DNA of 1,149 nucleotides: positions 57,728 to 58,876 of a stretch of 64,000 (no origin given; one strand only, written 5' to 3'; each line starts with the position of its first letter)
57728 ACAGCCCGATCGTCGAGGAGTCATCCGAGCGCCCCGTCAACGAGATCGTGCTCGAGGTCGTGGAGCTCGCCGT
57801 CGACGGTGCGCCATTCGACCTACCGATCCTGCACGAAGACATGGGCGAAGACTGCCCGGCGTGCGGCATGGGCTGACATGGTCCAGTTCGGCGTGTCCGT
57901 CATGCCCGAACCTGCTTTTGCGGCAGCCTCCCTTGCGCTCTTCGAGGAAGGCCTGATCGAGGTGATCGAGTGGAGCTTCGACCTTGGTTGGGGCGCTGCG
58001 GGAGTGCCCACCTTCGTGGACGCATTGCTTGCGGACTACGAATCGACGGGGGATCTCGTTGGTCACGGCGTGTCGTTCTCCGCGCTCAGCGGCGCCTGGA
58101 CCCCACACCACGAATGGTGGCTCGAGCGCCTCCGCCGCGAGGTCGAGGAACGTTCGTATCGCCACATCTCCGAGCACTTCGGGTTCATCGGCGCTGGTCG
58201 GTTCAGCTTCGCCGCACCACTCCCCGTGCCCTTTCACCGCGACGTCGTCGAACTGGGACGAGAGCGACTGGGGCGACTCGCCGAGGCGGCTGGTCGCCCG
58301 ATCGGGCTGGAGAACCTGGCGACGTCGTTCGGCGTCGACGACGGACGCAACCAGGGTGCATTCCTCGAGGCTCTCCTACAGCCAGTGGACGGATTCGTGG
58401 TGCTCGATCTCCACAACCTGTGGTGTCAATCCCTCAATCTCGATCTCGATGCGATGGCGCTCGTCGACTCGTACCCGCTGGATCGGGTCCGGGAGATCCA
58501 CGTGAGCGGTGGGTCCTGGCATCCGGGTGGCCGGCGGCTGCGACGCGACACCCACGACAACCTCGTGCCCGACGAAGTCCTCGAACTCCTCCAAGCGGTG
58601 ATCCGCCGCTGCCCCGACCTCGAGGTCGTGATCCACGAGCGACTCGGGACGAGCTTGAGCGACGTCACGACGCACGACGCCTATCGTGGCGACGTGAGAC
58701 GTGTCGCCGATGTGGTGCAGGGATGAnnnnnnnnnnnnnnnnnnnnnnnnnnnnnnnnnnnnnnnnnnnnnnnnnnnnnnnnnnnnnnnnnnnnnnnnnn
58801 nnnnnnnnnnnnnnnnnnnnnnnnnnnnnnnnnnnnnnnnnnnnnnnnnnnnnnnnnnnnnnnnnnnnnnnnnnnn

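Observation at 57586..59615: Tightly coupled MNIO (DUF692) operon with an exported CPACGMG-terminated peptide: candidate novel RiPP/metallophore pathway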

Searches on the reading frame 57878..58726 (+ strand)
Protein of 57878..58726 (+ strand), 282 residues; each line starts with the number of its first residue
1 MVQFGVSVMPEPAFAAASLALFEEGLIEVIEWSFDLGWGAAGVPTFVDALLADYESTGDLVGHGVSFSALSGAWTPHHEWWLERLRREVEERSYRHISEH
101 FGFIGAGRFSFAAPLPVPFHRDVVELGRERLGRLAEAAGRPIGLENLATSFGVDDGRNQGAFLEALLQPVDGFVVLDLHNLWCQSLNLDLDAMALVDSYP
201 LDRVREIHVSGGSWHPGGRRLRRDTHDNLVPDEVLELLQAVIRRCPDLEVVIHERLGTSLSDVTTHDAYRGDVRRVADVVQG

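Call 3: search_protein_families(library=pfam, proteins=[window:57878-58726:+], max_evalue=0.1)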
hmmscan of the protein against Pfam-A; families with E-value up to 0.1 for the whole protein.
window:57878-58726:+ (282 aa): 2 families
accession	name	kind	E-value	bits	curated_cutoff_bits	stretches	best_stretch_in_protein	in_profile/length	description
PF05114.20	MbnB_TglH_ChrH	-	1e-32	113.9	25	1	50-252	41-239/263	RiPP precursor modification enzyme MbnB/TglH/ChrH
PF01261.30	AP_endonuc_2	-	0.028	14.5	31.1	1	130-228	110-201/249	Xylose isomerase-like TIM barrel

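Call 4: search_protein_families(library=ncbifam, proteins=[window:57878-58726:+], max_evalue=0.1)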
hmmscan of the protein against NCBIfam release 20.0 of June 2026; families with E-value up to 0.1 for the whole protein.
window:57878-58726:+ (282 aa): 5 families
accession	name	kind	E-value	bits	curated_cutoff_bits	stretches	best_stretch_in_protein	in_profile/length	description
NF050165.1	MNIO_ChrH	equivalog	2.9e-88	296.4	600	1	4-281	4-283/363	MNIO family chryseobactin maturase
NF050167.1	MNIO_BufB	equivalog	1.2e-27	96.9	310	1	51-252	41-242/262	MNIO family bufferin maturase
NF003818.2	PRK05409.1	equivalog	3.1e-22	79.4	360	1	50-250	43-239/264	HvfB family MNIO-type RiPP peptide maturase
NF050151.1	RiPP_MNIO_ApyH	equivalog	1.4e-12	47.4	400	1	52-247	49-251/283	multinuclear non-heme iron-dependent oxidative enzyme ApyH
TIGR04159.2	methbact_MbnB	equivalog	0.00019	21.1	325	1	84-244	72-227/261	methanobactin biosynthesis protein MbnB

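Call 12: find_homologous_proteins(query=window:57878-58726:+, max_evalue=1e-10)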
Query window:57878-58726:+ (282 aa): 1369 proteins with E <= 1e-10 among 8000 candidates; the best 120 are listed.
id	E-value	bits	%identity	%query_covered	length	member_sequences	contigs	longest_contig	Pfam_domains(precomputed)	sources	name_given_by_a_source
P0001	2.1e-187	639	100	100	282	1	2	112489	PF05114.21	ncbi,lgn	-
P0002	1.3e-124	433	69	99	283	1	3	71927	PF05114.21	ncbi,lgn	-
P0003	1.6e-124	433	70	99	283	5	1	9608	PF05114.21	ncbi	-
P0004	2.3e-121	423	67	99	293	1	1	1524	PF05114.21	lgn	-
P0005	3.6e-118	412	65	99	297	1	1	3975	PF05114.21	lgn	-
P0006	9.1e-118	411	65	99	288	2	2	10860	PF05114.21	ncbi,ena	-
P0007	1.1e-117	411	65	100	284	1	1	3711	PF05114.21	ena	-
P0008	2.8e-117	409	64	100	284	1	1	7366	PF05114.21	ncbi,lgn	-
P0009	1.3e-116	407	65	99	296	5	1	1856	PF05114.21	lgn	-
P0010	3.3e-116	406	64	100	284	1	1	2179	PF05114.21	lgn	-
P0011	2.7e-114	399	63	98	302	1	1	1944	PF05114.21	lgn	-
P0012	2.4e-112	393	64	97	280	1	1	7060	PF05114.21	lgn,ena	-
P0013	2.6e-112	393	63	99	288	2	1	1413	PF05114.21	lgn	-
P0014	1.6e-111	390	63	100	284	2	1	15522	PF05114.21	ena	-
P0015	5.4e-111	388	60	99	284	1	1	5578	PF05114.21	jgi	-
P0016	1.7e-110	387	60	98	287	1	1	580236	PF05114.21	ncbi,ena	-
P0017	1.0e-109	384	61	100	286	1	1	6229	PF05114.21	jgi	-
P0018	1.7e-104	367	60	100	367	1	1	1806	PF05114.21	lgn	-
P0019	1.8e-104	367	60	99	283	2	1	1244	PF05114.21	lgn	-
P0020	1.0e-102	361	59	99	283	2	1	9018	PF05114.21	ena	-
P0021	9.4e-102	358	56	99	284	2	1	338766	PF05114.21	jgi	jgi:uncharacterized protein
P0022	9.4e-102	358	58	99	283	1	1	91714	PF05114.21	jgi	jgi:uncharacterized protein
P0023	1.8e-101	357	56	99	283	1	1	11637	PF05114.21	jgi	jgi:uncharacterized protein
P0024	2.4e-99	350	58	99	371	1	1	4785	PF05114.21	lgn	-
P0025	4.1e-99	350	56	99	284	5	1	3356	PF01261.31,PF05114.21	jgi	jgi:uncharacterized protein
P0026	5.8e-99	349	59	97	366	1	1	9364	PF05114.21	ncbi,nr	ncbi:MAG: DUF692 family protein [Acidimicrobiales bacterium]|nr:DUF692 family protein [Acidimicrobia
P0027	7.5e-99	349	56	100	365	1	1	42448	PF05114.21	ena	-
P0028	8.1e-99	349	59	99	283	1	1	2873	PF05114.21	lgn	-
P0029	1.3e-97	345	56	100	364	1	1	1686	PF05114.21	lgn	-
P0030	1.4e-97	344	57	98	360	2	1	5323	PF05114.21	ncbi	-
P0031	1.9e-97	344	57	100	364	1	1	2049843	PF05114.21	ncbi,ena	-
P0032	3.0e-97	343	54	99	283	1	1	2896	PF05114.21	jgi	jgi:uncharacterized protein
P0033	1.4e-96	341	58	99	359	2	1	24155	PF05114.21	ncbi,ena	-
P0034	1.7e-94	334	55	99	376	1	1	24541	PF05114.21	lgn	-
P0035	2.1e-94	334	54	99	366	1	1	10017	PF05114.21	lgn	-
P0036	2.5e-93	331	53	99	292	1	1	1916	PF05114.21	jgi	-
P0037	2.7e-93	330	51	100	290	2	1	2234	PF05114.21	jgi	jgi:uncharacterized protein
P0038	7.2e-93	329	52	99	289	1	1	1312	PF05114.21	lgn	-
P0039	2.2e-92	327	53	100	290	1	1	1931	PF05114.21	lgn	-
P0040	3.2e-92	327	56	96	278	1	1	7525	PF05114.21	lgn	-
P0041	8.6e-92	325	52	100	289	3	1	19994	PF05114.21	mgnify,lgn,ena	mgnify:CR=1 FL=1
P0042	5.7e-91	323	50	98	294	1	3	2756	PF05114.21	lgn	-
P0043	2.4e-90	321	55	99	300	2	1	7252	PF05114.21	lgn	-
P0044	4.4e-90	320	55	99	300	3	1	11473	PF05114.21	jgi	jgi:uncharacterized protein (UPF0276 family)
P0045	5.8e-90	319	52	100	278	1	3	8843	PF05114.21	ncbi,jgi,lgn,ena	-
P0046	1.6e-89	318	56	92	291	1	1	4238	PF05114.21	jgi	jgi:uncharacterized protein (UPF0276 family)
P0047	3.0e-89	317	52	97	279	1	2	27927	PF05114.21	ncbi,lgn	-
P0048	3.5e-89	317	52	100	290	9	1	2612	PF05114.21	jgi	jgi:uncharacterized protein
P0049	3.8e-89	317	53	99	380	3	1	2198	PF05114.21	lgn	-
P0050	2.1e-88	314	55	95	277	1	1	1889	PF05114.21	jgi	jgi:uncharacterized protein (UPF0276 family)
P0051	3.6e-88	314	53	98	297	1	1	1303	PF05114.21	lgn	-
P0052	4.5e-88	313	54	98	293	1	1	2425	PF05114.21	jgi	jgi:uncharacterized protein (UPF0276 family)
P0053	4.9e-88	313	53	99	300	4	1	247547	PF05114.21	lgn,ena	-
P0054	8.1e-88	312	52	98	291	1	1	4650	PF05114.21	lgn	-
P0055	1.2e-87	312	52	98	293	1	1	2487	PF05114.21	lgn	-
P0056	1.6e-86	308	53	96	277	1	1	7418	PF05114.21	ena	-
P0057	1.7e-86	308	52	99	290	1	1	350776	PF05114.21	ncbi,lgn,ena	-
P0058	2.2e-86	308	52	97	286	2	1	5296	PF05114.21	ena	-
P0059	2.2e-86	308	51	99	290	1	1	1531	PF05114.21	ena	-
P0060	2.3e-86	308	52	98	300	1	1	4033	PF05114.21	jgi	jgi:uncharacterized protein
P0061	2.4e-86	308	51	100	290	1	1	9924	PF05114.21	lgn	-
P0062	2.6e-86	308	52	99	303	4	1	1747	PF05114.21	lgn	-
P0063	3.0e-86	307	52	99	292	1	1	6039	PF05114.21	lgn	-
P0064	3.4e-86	307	51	99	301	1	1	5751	PF05114.21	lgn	-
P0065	4.9e-86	307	50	99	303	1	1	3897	PF05114.21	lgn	-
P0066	6.3e-86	306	55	95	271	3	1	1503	PF05114.21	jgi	-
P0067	6.7e-86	306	51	97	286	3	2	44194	PF05114.21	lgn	-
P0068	7.5e-86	306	53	98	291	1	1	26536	PF05114.21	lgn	-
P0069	7.8e-86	306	52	99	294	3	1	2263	PF05114.21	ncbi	-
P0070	9.0e-86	306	51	98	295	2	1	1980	PF05114.21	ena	-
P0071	1.1e-85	305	52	98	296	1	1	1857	PF05114.21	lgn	-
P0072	1.2e-85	305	49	99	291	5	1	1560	PF05114.21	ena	-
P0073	1.7e-85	305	49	98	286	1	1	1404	PF05114.21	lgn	-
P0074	2.2e-85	304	51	98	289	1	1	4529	PF05114.21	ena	-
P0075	2.7e-85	304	50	98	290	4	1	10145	PF05114.21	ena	-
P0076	2.8e-85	304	50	99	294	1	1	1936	PF05114.21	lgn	-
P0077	3.2e-85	304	51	92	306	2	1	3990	PF05114.21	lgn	-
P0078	3.5e-85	304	53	97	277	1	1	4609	PF05114.21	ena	-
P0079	5.2e-85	303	51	99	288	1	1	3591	PF05114.21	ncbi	-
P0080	5.6e-85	303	52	99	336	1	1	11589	PF05114.21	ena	-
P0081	6.9e-85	303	52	98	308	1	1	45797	PF05114.21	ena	-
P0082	7.2e-85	303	51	99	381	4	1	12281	PF05114.21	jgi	jgi:uncharacterized protein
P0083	1.1e-84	302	50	98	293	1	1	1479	PF05114.21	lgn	-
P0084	1.5e-84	302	52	97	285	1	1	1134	PF05114.21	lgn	-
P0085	1.9e-84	301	53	99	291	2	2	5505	PF05114.21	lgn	-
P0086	2.2e-84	301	52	96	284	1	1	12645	PF05114.21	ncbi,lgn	-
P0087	2.6e-84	301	50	98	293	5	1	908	PF05114.21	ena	-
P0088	2.9e-84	301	52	96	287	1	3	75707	PF05114.21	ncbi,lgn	-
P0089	3.3e-84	301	53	99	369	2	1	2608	PF05114.21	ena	-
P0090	3.4e-84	301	50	98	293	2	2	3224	PF05114.21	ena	-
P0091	4.7e-84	300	51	99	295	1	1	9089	PF05114.21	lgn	-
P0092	4.8e-84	300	55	92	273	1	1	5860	PF05114.21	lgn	-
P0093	5.0e-84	300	51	97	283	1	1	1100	PF05114.21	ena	-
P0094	6.0e-84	300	52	97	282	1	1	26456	PF05114.21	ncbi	-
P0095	6.4e-84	300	52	99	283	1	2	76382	PF05114.21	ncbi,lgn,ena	ncbi:MAG: DUF692 family protein [Gemmataceae bacterium]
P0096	7.0e-84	300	49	98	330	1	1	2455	PF05114.21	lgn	-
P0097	7.9e-84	299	51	98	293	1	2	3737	PF05114.21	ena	-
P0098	9.0e-84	299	50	98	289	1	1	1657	PF05114.21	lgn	-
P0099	9.2e-84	299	51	99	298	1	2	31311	PF05114.21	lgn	-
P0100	1.0e-83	299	51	99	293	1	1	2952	PF05114.21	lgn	-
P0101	1.1e-83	299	51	99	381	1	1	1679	PF05114.21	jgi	jgi:uncharacterized protein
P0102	1.1e-83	299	52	99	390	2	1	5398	PF05114.21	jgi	jgi:uncharacterized protein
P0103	1.1e-83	299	52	98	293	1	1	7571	PF05114.21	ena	-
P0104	1.3e-83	299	50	98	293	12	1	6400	PF05114.21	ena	-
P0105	1.4e-83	299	52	100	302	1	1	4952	PF05114.21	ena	-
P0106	1.4e-83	299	51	97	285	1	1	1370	PF05114.21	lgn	-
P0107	1.7e-83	298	54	96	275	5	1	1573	PF05114.21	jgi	jgi:uncharacterized protein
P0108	1.7e-83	298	50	99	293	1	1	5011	PF05114.21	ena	-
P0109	1.9e-83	298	49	99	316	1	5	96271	PF05114.21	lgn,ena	-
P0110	2.0e-83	298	52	97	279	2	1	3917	PF05114.21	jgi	jgi:uncharacterized protein (UPF0276 family)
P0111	2.2e-83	298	50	99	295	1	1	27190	PF05114.21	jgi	-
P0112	2.3e-83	298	50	99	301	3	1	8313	PF05114.21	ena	-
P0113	2.3e-83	298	51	99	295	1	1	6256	PF05114.21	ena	-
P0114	2.6e-83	298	51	94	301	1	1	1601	PF05114.21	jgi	jgi:uncharacterized protein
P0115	2.7e-83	298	46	99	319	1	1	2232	PF05114.21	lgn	-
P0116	4.0e-83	297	51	99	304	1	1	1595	PF05114.21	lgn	-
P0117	4.3e-83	297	51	99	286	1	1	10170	PF05114.21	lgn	-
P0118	4.9e-83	297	53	96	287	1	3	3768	PF05114.21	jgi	jgi:uncharacterized protein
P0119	5.7e-83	297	52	93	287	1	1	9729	PF05114.21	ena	-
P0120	6.4e-83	296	52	98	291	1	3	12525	PF05114.21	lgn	-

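Call 15: search_protein_families(library=ncbifam, proteins=[P0026, P0031], max_evalue=0.00001)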
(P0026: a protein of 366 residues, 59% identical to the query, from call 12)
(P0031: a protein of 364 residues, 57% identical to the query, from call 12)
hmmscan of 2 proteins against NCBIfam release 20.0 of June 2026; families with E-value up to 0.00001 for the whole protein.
P0026 (366 aa): 4 families
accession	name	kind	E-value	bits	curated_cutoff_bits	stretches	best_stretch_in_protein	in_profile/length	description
NF050165.1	MNIO_ChrH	equivalog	1.7e-74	251.1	600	1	1-273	9-283/363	MNIO family chryseobactin maturase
NF050167.1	MNIO_BufB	equivalog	7.3e-30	104.2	310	1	52-244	50-242/262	MNIO family bufferin maturase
NF003818.2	PRK05409.1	equivalog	1.3e-23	84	360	1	43-239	44-236/264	HvfB family MNIO-type RiPP peptide maturase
NF050151.1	RiPP_MNIO_ApyH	equivalog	5.9e-14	51.9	400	1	53-238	58-250/283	multinuclear non-heme iron-dependent oxidative enzyme ApyH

P0031 (364 aa): 4 families
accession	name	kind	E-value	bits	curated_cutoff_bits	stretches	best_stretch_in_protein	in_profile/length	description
NF050165.1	MNIO_ChrH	equivalog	2.3e-76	257.2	600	1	4-282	4-284/363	MNIO family chryseobactin maturase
NF050167.1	MNIO_BufB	equivalog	1.8e-29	102.9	310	1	61-252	51-242/262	MNIO family bufferin maturase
NF003818.2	PRK05409.1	equivalog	8.1e-25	87.9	360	1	53-254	46-242/264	HvfB family MNIO-type RiPP peptide maturase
NF050151.1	RiPP_MNIO_ApyH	equivalog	2.1e-16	59.9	400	1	62-254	59-257/283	multinuclear non-heme iron-dependent oxidative enzyme ApyH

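Call 17: find_encoding_contigs(protein=P0001, flank=10000, max_places=3)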
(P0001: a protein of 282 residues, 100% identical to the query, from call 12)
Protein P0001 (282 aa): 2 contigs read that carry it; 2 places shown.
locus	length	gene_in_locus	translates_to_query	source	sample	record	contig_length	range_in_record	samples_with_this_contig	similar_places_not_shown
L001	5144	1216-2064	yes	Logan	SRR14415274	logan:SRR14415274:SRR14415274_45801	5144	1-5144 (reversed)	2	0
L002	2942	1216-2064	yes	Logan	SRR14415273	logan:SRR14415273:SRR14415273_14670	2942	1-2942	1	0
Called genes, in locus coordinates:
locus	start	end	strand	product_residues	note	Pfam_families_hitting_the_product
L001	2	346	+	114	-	?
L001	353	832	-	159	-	-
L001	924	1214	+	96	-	-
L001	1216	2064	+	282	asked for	PF05114:MbnB_TglH_ChrH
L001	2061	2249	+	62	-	-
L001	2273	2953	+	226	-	PF01048:PNP_UDP_1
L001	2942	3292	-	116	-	PF18029:Glyoxalase_6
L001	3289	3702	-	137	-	-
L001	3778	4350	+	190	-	PF04391:DUF533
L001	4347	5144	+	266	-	?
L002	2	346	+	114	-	?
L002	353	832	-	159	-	-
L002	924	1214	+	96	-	-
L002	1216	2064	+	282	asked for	PF05114:MbnB_TglH_ChrH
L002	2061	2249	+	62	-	-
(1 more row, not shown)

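Call 18: find_encoding_contigs(protein=P0002, flank=6000, max_places=3)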
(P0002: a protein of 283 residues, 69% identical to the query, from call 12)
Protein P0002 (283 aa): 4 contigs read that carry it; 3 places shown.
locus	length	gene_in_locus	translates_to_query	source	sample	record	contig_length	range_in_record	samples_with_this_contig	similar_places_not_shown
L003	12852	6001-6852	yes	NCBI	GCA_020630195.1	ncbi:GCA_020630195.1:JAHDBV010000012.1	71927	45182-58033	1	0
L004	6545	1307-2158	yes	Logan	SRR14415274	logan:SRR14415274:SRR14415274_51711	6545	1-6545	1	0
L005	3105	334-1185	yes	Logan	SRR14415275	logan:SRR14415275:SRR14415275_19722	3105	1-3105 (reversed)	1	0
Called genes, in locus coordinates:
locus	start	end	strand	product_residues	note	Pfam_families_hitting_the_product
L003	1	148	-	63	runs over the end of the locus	-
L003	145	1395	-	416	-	PF00909:Ammonium_transp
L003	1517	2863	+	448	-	PF00990:GGDEF, PF00563:EAL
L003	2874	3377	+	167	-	PF07355:GRDB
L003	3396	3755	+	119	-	-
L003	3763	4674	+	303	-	PF02463:SMC_N (faint), PF13175:AAA_15 (faint), PF13476:AAA_23 (weak), PF13304:AAA_21 (weak)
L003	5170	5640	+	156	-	-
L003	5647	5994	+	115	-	-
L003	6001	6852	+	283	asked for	PF05114:MbnB_TglH_ChrH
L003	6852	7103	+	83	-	-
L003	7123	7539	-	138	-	-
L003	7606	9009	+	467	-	PF00392:GntR, PF00155:Aminotran_1_2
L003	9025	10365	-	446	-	PF00144:Beta-lactamase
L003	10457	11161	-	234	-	PF13469:Sulfotransfer_3 (faint), PF17784:Sulfotransfer_4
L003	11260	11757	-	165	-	PF00583:Acetyltransf_1, PF13673:Acetyltransf_10 (weak), PF13508:Acetyltransf_7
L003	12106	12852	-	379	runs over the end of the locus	PF02469:Fasciclin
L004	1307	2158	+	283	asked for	PF05114:MbnB_TglH_ChrH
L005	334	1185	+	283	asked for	PF05114:MbnB_TglH_ChrH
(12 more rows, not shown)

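Call 20: find_encoding_contigs(protein=P0016, flank=6000, max_places=2)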
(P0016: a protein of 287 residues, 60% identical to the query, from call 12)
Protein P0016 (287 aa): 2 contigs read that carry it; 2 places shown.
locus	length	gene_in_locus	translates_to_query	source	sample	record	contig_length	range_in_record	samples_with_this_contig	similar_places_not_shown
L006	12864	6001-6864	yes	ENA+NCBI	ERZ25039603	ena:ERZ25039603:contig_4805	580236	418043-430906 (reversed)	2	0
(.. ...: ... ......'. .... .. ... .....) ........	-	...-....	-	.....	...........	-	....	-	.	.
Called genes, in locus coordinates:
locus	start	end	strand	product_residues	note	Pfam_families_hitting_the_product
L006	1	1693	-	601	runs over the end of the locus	PF00920:ILVD_EDD_N, PF24877:ILV_EDD_C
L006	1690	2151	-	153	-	-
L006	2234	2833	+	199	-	PF01169:GDT1, PF01925:TauE (faint), PF01169:GDT1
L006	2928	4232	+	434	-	PF00202:Aminotran_3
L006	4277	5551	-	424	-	PF03435:Sacchrp_dh_NADP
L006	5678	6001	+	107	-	-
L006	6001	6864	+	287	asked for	PF05114:MbnB_TglH_ChrH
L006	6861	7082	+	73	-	-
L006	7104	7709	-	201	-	-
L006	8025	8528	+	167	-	PF01965:DJ-1_PfpI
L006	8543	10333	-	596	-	PF00749:tRNA-synt_1c, PF03950:tRNA-synt_1c_C, PF20974:tRNA-synt_1c_C2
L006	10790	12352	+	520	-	PF00135:COesterase, PF20434:BD-FAE (faint)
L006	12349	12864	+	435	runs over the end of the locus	PF07690:MFS_1, PF13347:MFS_2 (weak), PF07690:MFS_1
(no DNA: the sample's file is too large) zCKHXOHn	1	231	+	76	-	?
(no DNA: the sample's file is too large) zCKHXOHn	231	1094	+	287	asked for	PF05114:MbnB_TglH_ChrH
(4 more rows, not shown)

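Call 21: find_encoding_contigs(protein=P0031, flank=6000, max_places=2)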
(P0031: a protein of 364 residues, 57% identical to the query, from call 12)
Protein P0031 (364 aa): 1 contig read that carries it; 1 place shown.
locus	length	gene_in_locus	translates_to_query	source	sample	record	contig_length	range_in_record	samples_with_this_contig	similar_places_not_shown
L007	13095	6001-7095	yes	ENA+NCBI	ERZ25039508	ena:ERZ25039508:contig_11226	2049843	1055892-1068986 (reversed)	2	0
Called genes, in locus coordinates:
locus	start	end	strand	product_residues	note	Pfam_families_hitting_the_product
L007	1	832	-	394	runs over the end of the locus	PF00009:GTP_EFTU, PF03144:GTP_EFTU_D2, PF03143:GTP_EFTU_D3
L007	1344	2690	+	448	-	-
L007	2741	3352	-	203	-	PF00753:Lactamase_B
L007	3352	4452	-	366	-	PF08240:ADH_N, PF16912:Glu_dehyd_C (weak), PF00107:ADH_zinc_N, PF13602:ADH_zinc_N_2 (weak)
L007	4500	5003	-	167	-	PF13302:Acetyltransf_3, PF13420:Acetyltransf_4, PF00583:Acetyltransf_1, PF13508:Acetyltransf_7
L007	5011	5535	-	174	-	PF04461:YajQ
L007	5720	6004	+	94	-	-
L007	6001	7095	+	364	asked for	PF05114:MbnB_TglH_ChrH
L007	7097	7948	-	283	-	PF01435:Peptidase_M48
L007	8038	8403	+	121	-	PF01479:S4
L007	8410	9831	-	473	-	PF01546:Peptidase_M20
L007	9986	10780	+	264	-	PF13489:Methyltransf_23, PF01209:Ubie_methyltran, PF13847:Methyltransf_31, PF08241:Methyltransf_11, PF08242:Methyltransf_12, PF13649:Methyltransf_25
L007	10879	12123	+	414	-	PF06224:AlkZ-like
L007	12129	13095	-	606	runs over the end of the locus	PF00501:AMP-binding, PF13193:AMP-binding_C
